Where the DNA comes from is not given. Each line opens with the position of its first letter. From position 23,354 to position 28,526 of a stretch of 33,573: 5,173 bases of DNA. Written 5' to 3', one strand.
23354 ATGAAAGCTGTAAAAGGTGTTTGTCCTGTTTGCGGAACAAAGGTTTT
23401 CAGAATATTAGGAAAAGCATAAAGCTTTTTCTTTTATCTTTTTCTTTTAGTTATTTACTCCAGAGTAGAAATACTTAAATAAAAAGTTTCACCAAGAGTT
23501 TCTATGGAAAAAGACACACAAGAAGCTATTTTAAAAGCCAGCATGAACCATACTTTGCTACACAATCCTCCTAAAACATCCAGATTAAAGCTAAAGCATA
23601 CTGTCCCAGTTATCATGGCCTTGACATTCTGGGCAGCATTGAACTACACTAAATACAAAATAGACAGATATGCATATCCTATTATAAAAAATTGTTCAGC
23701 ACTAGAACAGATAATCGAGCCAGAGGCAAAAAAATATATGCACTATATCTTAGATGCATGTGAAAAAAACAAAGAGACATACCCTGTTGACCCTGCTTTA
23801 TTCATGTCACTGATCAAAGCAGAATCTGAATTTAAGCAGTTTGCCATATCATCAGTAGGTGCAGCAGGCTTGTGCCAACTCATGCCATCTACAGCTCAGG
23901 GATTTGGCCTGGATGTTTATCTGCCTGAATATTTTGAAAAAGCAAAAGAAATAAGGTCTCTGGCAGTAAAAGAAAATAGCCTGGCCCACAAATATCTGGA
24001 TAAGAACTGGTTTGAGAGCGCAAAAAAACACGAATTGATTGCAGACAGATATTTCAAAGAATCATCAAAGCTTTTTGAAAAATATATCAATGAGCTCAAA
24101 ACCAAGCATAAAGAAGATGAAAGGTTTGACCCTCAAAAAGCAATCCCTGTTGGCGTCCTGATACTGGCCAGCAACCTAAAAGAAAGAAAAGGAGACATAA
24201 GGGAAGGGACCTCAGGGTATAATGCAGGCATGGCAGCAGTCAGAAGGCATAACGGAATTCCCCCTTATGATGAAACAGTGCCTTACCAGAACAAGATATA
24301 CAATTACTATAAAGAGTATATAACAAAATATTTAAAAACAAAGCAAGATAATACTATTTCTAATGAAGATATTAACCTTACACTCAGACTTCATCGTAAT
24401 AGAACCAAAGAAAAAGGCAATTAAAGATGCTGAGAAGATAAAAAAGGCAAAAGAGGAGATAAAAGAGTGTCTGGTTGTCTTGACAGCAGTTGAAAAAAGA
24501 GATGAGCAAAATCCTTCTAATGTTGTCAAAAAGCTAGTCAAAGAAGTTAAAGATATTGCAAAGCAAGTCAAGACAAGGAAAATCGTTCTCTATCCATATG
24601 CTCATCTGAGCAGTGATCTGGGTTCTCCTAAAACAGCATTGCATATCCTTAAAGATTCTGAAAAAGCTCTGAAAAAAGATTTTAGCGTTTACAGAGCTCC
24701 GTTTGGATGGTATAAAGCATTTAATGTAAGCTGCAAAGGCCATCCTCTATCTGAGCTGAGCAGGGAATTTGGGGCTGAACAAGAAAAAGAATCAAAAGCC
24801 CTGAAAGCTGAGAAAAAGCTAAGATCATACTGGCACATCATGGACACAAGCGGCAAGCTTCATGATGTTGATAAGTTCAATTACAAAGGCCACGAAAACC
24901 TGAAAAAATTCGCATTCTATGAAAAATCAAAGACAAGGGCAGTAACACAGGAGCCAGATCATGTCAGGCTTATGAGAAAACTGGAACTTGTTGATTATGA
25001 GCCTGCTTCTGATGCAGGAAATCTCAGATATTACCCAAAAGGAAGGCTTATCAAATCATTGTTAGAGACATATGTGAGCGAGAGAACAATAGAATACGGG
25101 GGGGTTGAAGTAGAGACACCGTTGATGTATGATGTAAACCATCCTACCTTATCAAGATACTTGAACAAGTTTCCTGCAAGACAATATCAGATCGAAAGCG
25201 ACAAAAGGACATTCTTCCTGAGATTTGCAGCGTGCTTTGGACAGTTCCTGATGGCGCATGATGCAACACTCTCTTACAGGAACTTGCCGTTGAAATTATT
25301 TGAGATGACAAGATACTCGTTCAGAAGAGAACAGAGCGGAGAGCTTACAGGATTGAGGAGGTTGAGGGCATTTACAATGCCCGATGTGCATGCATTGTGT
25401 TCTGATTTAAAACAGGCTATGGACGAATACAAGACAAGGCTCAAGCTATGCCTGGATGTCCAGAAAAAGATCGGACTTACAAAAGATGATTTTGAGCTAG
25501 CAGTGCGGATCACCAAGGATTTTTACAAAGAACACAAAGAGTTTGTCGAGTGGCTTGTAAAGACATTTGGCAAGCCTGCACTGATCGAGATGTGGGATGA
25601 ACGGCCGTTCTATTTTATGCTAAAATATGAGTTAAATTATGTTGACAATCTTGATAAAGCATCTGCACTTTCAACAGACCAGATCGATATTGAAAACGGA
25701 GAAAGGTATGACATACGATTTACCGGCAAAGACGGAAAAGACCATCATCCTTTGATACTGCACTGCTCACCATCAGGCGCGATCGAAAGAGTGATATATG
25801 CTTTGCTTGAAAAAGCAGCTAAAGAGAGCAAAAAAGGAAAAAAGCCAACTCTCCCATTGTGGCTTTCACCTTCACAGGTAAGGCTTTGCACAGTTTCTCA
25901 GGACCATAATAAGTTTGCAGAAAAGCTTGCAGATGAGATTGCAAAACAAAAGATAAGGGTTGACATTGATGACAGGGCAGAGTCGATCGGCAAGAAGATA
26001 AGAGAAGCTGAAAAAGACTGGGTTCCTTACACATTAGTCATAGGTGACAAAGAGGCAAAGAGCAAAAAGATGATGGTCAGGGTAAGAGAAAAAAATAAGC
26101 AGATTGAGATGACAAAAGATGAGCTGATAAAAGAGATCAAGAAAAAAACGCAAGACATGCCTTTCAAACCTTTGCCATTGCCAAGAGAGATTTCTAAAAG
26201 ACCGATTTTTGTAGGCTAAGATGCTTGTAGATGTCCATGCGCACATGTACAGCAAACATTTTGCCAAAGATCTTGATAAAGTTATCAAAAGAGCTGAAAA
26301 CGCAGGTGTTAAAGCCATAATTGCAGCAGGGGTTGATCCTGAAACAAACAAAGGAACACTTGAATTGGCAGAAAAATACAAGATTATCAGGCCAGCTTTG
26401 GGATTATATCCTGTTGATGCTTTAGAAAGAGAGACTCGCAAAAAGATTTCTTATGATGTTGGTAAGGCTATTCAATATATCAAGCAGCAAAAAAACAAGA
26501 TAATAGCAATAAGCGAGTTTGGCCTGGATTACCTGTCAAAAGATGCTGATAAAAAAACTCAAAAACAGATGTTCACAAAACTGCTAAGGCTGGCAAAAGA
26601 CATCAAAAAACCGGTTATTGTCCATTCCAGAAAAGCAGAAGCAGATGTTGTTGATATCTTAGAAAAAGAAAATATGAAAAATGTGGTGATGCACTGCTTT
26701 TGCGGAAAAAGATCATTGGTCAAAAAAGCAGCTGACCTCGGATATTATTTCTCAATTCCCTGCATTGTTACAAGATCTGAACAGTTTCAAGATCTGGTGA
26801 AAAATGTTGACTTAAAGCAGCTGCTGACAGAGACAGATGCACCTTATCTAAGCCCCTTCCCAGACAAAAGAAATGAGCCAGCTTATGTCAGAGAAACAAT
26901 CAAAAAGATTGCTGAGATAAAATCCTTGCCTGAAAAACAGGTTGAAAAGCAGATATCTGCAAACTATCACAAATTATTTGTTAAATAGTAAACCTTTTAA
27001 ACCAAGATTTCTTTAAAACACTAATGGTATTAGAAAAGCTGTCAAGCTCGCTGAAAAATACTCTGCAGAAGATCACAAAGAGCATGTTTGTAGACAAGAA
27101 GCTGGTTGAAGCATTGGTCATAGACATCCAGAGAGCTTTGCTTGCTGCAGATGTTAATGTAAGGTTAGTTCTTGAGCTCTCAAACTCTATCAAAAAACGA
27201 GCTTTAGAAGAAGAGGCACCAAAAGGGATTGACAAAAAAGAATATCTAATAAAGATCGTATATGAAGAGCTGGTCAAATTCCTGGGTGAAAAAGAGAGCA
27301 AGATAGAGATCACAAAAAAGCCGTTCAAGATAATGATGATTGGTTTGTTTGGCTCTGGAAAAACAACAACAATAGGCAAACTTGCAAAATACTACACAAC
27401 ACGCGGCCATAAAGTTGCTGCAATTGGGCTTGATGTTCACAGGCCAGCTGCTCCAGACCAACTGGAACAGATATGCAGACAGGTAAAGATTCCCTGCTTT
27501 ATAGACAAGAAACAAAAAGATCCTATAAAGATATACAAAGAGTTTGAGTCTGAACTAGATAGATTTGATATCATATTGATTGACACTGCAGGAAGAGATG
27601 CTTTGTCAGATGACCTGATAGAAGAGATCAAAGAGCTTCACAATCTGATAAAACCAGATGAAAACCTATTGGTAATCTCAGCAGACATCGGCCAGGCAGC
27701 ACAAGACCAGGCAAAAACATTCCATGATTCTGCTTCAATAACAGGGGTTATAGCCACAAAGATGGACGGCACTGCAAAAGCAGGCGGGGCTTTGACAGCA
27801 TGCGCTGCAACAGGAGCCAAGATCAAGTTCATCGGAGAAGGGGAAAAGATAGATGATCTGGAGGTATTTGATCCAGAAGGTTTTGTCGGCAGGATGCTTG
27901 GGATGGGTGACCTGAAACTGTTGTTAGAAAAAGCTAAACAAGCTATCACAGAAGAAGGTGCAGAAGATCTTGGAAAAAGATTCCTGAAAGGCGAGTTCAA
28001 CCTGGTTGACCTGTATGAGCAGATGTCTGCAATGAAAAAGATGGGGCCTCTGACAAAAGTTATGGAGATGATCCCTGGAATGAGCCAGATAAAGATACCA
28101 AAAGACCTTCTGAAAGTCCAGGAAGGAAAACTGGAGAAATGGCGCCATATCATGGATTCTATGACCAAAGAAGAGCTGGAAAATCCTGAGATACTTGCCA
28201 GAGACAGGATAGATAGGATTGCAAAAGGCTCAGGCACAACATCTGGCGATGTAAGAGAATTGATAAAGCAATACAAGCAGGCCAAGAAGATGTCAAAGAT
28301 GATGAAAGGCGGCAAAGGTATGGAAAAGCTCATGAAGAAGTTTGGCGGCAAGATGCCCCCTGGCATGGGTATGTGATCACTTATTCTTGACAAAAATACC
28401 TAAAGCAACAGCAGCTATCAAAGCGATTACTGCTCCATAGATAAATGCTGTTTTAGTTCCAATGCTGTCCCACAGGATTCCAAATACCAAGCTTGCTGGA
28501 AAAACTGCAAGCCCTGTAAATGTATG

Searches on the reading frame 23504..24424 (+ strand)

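Call 9: search_protein_families(library=pfam, proteins=[window:23504-24424:+])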
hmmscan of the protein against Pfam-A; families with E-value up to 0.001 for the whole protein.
window:23504-24424:+ (306 aa): 1 family
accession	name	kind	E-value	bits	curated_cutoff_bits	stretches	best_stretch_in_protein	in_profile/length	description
PF01464.25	SLT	-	9.6e-22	77.2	21.3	2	86-145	3-57/117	Transglycosylase SLT domain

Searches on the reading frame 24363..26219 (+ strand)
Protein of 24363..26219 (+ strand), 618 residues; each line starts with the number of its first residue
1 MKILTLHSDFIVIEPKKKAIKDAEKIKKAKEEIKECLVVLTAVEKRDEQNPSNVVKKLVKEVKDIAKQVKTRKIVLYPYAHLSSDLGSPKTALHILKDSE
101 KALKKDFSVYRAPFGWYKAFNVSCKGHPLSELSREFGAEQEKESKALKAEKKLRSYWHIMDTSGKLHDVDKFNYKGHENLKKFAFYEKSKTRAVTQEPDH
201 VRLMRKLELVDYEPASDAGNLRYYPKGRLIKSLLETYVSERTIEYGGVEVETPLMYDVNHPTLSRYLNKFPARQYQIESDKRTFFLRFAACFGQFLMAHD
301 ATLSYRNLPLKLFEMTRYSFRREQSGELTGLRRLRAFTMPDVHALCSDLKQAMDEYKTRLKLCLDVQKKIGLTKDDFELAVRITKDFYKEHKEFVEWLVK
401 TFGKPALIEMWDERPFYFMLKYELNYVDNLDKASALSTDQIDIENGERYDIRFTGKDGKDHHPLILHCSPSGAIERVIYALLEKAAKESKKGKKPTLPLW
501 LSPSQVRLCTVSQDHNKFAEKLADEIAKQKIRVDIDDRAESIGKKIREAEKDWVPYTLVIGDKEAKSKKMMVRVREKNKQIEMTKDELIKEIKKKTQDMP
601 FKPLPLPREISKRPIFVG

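Call 9: search_protein_families(library=pfam, proteins=[window:24363-26219:+])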
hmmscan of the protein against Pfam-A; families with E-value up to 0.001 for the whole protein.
window:24363-26219:+ (618 aa): 3 families
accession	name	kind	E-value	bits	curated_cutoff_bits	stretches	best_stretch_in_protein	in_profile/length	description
PF08915.16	tRNA-Thr_ED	-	7.2e-51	172.3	30.2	1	1-135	1-136/137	Archaea-specific editing domain of threonyl-tRNA synthetase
PF03129.25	HGTP_anticodon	-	1.9e-23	82.9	21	1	505-595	1-94/94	Anticodon binding domain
PF00587.30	tRNA-synt_2b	-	2e-19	70.8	29.3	1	275-484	1-178/179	tRNA synthetase class II core domain (G, H, P, S and T)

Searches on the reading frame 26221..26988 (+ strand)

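Call 9: search_protein_families(library=pfam, proteins=[window:26221-26988:+])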
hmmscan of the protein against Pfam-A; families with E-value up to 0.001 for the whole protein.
window:26221-26988:+ (255 aa): 1 family
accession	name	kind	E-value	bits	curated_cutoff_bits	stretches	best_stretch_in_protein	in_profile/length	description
PF01026.27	TatD_DNase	-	2.6e-74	250.2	27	1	3-253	1-252/253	TatD related DNase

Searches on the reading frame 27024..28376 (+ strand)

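Call 9: search_protein_families(library=pfam, proteins=[window:27024-28376:+])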
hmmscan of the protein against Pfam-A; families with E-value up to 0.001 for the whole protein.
window:27024-28376:+ (450 aa): 7 families
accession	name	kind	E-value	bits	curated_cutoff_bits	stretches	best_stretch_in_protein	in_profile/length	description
PF00448.28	SRP54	-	5.2e-62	209.4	22.7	1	101-293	2-196/196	SRP54-type protein, GTPase domain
PF02978.25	SRP_SPB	-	1.5e-31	109.1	27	1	324-423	1-90/91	Signal peptide binding domain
PF02881.24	SRP54_N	-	6.5e-14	52.3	22.4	1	6-83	1-75/75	SRP54-type protein, helical bundle domain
PF01656.29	CbiA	-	4.4e-06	27.1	25.4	1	110-252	9-88/125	CobQ/CobB/MinD/ParA nucleotide binding domain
PF13401.12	AAA_22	-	9.2e-06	26.4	27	1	104-214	9-115/130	AAA domain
PF03029.23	ATP_bind_1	-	0.00013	22.3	27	1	106-137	2-33/240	Conserved hypothetical ATP binding protein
PF02492.25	cobW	-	0.0002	21.4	20.7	1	104-261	4-166/180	CobW/HypB/UreG, nucleotide-binding domain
